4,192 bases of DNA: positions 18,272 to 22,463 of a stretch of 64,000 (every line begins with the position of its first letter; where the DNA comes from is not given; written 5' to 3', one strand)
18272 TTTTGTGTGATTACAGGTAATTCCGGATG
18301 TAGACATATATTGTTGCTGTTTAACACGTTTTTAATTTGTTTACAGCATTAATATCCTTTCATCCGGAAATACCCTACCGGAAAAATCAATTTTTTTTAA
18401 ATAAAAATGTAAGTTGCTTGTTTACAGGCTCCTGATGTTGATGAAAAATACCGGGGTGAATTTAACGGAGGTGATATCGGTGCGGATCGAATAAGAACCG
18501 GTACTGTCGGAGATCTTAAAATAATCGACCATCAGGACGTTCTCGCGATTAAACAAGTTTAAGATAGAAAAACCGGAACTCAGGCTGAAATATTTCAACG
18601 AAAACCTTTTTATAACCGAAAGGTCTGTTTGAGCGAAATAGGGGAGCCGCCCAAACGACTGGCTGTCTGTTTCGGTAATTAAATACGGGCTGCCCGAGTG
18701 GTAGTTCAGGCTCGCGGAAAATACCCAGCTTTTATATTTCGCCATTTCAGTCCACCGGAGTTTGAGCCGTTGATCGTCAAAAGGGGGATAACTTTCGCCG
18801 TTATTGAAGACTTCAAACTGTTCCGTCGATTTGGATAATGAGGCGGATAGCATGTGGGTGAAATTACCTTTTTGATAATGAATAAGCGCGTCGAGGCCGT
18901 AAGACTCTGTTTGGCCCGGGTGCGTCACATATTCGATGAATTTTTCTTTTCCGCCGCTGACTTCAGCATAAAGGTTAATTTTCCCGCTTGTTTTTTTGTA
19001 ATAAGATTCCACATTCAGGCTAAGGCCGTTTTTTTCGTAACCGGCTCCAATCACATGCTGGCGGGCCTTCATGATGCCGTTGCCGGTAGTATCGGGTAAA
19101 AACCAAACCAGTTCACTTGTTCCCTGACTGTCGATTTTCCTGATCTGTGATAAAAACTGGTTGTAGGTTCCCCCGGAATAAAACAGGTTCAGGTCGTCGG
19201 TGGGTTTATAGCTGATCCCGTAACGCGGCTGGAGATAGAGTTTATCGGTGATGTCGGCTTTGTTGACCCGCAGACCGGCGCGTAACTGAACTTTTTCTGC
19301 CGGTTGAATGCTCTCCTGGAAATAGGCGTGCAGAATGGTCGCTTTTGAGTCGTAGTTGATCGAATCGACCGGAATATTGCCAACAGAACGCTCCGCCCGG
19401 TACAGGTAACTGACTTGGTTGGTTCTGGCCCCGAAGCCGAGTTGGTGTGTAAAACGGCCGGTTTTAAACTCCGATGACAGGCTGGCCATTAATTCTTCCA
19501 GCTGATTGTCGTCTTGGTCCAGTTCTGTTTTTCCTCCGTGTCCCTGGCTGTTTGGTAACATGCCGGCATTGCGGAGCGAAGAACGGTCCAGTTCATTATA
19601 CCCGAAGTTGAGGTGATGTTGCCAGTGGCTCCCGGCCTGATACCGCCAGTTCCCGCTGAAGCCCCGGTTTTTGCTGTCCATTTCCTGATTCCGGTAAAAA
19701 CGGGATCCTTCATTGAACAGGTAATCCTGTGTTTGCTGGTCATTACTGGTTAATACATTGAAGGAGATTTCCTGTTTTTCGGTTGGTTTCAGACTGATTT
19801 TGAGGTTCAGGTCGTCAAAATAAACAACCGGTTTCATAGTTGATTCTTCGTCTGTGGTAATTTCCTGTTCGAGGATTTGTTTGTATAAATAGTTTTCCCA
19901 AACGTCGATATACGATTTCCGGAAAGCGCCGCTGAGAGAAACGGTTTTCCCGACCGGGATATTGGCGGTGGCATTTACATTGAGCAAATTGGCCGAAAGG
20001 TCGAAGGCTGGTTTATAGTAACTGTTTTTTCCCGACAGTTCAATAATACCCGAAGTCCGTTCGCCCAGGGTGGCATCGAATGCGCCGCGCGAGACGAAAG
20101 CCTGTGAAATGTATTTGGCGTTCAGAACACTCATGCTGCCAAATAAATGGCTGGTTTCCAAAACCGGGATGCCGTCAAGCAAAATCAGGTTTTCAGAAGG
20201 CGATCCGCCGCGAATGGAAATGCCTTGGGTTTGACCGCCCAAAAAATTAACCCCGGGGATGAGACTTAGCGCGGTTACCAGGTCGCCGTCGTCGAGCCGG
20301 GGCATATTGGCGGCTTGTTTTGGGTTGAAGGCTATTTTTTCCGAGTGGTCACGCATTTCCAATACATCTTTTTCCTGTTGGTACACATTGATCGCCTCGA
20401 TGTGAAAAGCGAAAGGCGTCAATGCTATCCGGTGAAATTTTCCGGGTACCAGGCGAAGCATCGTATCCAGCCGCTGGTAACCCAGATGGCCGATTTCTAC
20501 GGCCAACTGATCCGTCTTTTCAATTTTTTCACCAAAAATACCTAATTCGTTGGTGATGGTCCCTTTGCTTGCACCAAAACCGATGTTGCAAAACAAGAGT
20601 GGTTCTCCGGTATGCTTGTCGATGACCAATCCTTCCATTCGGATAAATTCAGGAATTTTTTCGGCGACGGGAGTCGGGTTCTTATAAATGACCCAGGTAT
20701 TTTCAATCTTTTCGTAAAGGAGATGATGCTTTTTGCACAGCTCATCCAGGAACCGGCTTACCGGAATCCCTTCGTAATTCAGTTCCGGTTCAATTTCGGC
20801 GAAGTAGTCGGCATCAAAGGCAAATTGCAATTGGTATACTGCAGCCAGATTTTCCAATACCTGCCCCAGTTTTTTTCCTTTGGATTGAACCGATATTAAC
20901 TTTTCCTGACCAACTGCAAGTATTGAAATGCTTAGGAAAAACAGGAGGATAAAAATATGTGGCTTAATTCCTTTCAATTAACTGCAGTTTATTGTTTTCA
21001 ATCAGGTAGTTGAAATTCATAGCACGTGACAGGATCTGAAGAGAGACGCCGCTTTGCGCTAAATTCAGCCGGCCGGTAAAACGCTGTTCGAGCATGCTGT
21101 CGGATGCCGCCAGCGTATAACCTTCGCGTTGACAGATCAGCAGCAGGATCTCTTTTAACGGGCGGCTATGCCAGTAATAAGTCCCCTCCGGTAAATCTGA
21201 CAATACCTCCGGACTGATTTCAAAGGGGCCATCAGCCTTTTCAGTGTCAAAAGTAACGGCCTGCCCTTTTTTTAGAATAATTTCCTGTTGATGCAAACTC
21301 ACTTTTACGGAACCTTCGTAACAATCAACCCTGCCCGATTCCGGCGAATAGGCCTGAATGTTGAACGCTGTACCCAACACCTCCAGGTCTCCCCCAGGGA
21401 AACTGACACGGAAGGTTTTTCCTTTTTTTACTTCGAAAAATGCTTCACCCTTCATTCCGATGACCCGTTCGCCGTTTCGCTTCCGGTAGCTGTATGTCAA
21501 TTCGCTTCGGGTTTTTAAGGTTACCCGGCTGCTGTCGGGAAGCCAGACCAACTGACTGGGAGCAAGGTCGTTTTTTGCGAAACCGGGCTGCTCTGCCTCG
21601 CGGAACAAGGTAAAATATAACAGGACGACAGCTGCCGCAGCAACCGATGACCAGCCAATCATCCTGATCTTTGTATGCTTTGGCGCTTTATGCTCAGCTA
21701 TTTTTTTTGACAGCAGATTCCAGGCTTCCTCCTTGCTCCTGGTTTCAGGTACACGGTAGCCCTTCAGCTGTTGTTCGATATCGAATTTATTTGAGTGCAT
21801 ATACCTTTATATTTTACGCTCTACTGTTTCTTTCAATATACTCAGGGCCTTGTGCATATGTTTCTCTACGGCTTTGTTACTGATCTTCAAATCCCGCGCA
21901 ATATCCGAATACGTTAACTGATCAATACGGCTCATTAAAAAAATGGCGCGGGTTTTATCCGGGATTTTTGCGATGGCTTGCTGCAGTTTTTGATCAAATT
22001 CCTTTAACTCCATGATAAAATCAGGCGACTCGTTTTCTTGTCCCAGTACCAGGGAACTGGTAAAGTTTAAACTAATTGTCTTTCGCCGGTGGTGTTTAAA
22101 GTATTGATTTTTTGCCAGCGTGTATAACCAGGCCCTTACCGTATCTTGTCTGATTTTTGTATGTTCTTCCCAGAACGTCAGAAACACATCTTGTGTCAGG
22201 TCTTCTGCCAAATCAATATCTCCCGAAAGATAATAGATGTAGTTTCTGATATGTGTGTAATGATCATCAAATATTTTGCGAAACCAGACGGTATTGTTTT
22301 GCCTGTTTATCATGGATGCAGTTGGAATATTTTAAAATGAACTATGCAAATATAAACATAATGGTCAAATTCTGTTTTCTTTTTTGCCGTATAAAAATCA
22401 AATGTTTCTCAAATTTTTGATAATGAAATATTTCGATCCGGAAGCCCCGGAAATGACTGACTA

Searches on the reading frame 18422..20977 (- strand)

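Call 14: search_protein_families(library=ncbifam, proteins=[window:18422-20977:-], max_evalue=0.00001)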
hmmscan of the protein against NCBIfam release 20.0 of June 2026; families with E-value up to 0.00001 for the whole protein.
window:18422-20977:- (851 aa): 0 families

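Call 56: search_protein_families(library=pfam, proteins=[window:18422-20977:-], max_evalue=1)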
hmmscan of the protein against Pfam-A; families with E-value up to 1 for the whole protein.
window:18422-20977:- (851 aa): 2 families
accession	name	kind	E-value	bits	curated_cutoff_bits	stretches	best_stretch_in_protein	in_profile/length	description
PF07715.20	Plug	-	2.1e-09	38.2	23.9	1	223-310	15-105/107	TonB-dependent Receptor Plug Domain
PF13715.12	CarbopepD_reg_2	-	0.00037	20.9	32.2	1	115-172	2-60/88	CarboxypepD_reg-like domain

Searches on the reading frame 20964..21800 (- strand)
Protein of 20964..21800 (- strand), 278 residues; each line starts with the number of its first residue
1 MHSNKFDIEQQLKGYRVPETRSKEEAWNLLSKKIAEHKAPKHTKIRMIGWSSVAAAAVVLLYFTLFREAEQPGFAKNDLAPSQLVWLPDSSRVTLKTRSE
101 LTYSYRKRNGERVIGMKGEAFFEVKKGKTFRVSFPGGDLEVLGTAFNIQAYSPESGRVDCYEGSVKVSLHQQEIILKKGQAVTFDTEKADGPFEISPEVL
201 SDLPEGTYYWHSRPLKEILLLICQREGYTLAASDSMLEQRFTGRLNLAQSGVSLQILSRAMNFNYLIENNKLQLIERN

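Call 14: search_protein_families(library=ncbifam, proteins=[window:20964-21800:-], max_evalue=0.00001)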
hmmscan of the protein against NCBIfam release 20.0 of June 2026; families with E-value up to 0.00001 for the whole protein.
window:20964-21800:- (278 aa): 1 family
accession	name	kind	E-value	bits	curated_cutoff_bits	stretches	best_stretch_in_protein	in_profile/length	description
NF007296.1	PRK09774.1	equivalog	9.4e-09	34.8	385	1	85-261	117-296/313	ferric citrate uptake sigma factor regulator FecR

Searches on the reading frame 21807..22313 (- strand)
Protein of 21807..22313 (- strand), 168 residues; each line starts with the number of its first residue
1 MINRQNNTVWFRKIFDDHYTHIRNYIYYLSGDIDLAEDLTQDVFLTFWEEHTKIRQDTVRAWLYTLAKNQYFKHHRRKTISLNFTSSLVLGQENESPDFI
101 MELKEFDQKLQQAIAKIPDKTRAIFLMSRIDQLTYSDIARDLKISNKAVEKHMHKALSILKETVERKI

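Call 14: search_protein_families(library=ncbifam, proteins=[window:21807-22313:-], max_evalue=0.00001)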
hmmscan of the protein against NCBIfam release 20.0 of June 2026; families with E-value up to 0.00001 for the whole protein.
window:21807-22313:- (168 aa): 78 families (the best 25 are shown)
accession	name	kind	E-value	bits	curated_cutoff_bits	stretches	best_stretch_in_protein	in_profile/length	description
TIGR02985.1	Sig70_bacteroi1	subfamily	1.9e-37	129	126.4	1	11-162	3-160/162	RNA polymerase sigma-70 factor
TIGR02937.1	sigma70-ECF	superfamily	1.3e-23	83.4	42.9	1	11-162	3-163/165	sigma-70 family RNA polymerase sigma factor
NF058625.1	sigma_PG0214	equivalog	9.8e-21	74.2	130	1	16-166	11-163/170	GFO_1088 family ECF-type sigma factor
TIGR02950.1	SigM_subfam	subfamily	1.3e-20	73.9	147.95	1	13-164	4-158/159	RNA polymerase sigma factor, SigM family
NF009166.1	PRK12513.1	equivalog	1.9e-19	70.2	206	1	10-164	23-186/193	RNA polymerase sigma factor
TIGR02983.1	SigE-fam_strep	subfamily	4e-19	69.1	141.55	1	10-166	7-160/162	SigE family RNA polymerase sigma factor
TIGR02952.1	Sig70_famx2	equivalog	6.7e-19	68.4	206.45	1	6-162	8-168/170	ECF subfamily RNA polymerase sigma factor, BldN family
NF041727.1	ECF_sigma_FecI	equivalog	2.6e-18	66.6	260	1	7-157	9-161/169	ferric citrate uptake sigma factor FecI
NF007227.0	PRK09645.1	subfamily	1.4e-17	64.2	202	1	6-165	10-171/177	sigma-70 family RNA polymerase sigma factor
NF009179.0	PRK12527.1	equivalog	3.7e-17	62.8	162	1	16-158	2-147/159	RNA polymerase sigma factor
NF007229.0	PRK09647.1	equivalog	5e-17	62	265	1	12-166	47-204/220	RNA polymerase sigma factor SigE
NF007232.0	PRK09651.1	subfamily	6.7e-17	62.1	185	1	9-157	11-161/173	RNA polymerase sigma factor FecI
NF004113.0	PRK05602.1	equivalog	1.9e-16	60.4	208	1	11-166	47-203/211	RNA polymerase sigma factor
NF009180.0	PRK12528.1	subfamily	3.8e-16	59.5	184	1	12-156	11-157/165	RNA polymerase sigma factor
TIGR02989.1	Sig-70_gvs1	subfamily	1.6e-15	57.4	124.55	1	11-162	3-156/158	RNA polymerase sigma-70 factor, Rhodopirellula/Verrucomicrobium family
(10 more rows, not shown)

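Call 19: find_encoding_contigs(protein=window:21807-22313:-, flank=10000, max_places=6)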
Protein window:21807-22313:- (168 aa): 1 contig read that carries it; 1 place shown.
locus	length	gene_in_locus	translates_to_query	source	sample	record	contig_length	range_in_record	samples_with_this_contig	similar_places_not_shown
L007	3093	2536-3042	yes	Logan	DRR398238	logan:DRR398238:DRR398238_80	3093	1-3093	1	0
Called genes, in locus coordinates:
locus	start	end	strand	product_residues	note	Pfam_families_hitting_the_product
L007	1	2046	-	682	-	?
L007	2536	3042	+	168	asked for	PF04542:Sigma70_r2, PF08281:Sigma70_r4_2, PF04545:Sigma70_r4 (weak)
